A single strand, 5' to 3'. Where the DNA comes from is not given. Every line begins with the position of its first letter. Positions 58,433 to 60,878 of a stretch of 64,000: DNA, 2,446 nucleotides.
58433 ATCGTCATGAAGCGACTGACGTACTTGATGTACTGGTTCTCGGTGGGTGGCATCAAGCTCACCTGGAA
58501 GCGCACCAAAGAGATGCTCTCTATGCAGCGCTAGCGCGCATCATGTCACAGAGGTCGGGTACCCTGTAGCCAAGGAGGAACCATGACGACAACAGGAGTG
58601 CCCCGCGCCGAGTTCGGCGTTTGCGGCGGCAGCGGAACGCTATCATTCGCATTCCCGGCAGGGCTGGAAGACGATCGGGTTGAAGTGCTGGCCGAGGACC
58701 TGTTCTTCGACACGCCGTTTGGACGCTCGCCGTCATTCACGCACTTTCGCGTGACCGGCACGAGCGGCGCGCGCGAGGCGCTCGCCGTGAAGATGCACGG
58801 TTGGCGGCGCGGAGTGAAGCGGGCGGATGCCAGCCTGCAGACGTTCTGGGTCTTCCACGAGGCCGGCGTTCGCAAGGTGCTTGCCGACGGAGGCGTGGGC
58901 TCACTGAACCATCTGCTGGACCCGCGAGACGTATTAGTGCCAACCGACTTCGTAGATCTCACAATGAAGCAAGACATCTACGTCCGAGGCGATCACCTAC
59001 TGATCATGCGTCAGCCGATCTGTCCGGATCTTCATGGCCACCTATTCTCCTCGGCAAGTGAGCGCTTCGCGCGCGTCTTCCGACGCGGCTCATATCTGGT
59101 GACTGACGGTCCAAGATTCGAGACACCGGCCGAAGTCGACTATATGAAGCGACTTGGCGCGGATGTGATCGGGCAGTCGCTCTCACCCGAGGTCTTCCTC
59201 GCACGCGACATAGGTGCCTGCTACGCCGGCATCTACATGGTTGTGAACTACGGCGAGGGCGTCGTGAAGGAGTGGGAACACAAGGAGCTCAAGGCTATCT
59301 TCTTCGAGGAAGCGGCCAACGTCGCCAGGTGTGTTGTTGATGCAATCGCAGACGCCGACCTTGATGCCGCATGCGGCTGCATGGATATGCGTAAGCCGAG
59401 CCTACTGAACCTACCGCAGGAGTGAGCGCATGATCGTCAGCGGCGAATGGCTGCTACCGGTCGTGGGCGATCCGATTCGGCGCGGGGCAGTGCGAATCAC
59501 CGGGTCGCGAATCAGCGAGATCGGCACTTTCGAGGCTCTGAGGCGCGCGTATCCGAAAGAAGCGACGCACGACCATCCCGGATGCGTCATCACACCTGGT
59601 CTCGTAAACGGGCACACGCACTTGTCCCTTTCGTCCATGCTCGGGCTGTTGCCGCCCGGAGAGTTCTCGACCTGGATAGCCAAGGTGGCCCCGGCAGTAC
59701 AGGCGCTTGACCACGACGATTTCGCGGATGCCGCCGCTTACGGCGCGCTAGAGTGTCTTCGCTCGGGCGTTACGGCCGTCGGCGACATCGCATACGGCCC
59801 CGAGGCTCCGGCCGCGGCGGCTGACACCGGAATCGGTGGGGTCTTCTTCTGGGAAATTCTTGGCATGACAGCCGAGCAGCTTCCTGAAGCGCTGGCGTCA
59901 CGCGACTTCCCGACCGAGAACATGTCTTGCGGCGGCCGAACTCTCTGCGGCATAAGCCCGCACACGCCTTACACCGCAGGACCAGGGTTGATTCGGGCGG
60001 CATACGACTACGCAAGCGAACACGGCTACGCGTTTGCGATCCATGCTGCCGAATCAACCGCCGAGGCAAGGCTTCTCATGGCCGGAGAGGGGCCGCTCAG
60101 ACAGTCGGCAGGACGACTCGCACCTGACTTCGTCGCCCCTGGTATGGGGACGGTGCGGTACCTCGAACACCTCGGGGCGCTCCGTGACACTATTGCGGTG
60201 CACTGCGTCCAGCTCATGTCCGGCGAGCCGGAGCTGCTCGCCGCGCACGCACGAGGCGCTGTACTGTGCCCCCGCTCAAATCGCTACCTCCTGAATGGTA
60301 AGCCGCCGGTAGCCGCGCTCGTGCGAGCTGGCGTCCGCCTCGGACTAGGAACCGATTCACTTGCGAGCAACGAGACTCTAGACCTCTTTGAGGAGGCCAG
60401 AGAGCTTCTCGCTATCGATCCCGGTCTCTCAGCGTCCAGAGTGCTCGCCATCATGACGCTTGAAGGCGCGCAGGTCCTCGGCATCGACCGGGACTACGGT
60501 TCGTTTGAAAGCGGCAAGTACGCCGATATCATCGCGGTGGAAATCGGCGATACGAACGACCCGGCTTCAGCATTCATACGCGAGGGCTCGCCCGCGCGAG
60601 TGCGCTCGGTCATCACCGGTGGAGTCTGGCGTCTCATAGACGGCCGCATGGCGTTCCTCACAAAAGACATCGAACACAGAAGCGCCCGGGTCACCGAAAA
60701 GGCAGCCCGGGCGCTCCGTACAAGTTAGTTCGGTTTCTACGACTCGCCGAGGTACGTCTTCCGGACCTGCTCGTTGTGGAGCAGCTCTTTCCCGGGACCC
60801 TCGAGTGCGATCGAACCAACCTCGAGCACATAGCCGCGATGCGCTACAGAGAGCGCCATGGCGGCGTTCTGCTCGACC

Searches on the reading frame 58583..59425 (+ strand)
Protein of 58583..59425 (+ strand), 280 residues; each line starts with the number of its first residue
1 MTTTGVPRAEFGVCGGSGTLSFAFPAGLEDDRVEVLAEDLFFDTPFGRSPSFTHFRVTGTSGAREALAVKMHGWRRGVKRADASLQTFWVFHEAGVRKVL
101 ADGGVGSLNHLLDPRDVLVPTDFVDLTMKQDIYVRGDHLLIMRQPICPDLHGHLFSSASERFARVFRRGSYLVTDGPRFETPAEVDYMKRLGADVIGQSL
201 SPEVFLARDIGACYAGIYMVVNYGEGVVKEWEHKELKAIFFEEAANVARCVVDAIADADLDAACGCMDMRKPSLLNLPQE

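Call 59: search_protein_families(library=pfam, proteins=[window:58583-59425:+], max_evalue=0.00001)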
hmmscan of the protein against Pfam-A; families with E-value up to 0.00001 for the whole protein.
window:58583-59425:+ (280 aa): 1 family
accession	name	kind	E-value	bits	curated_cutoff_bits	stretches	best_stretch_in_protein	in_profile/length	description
PF01048.26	PNP_UDP_1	-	2.3e-34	119.3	25.1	1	27-255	7-232/233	Phosphorylase superfamily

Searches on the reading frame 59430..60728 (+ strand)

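Call 59: search_protein_families(library=pfam, proteins=[window:59430-60728:+], max_evalue=0.00001)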
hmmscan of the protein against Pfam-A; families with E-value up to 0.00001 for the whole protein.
window:59430-60728:+ (432 aa): 3 families
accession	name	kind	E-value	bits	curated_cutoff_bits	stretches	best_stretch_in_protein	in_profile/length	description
PF01979.26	Amidohydro_1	-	7.4e-47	160.7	25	1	53-400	1-344/345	Amidohydrolase family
PF07969.17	Amidohydro_3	-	9.3e-13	48.9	29.7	1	185-398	263-468/472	Amidohydrolase family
PF22039.1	HUTI_composite_bact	-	2.6e-06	27.4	25.5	0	19-42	1-24/26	Imidazolonepropionase-like composite domain, bacteria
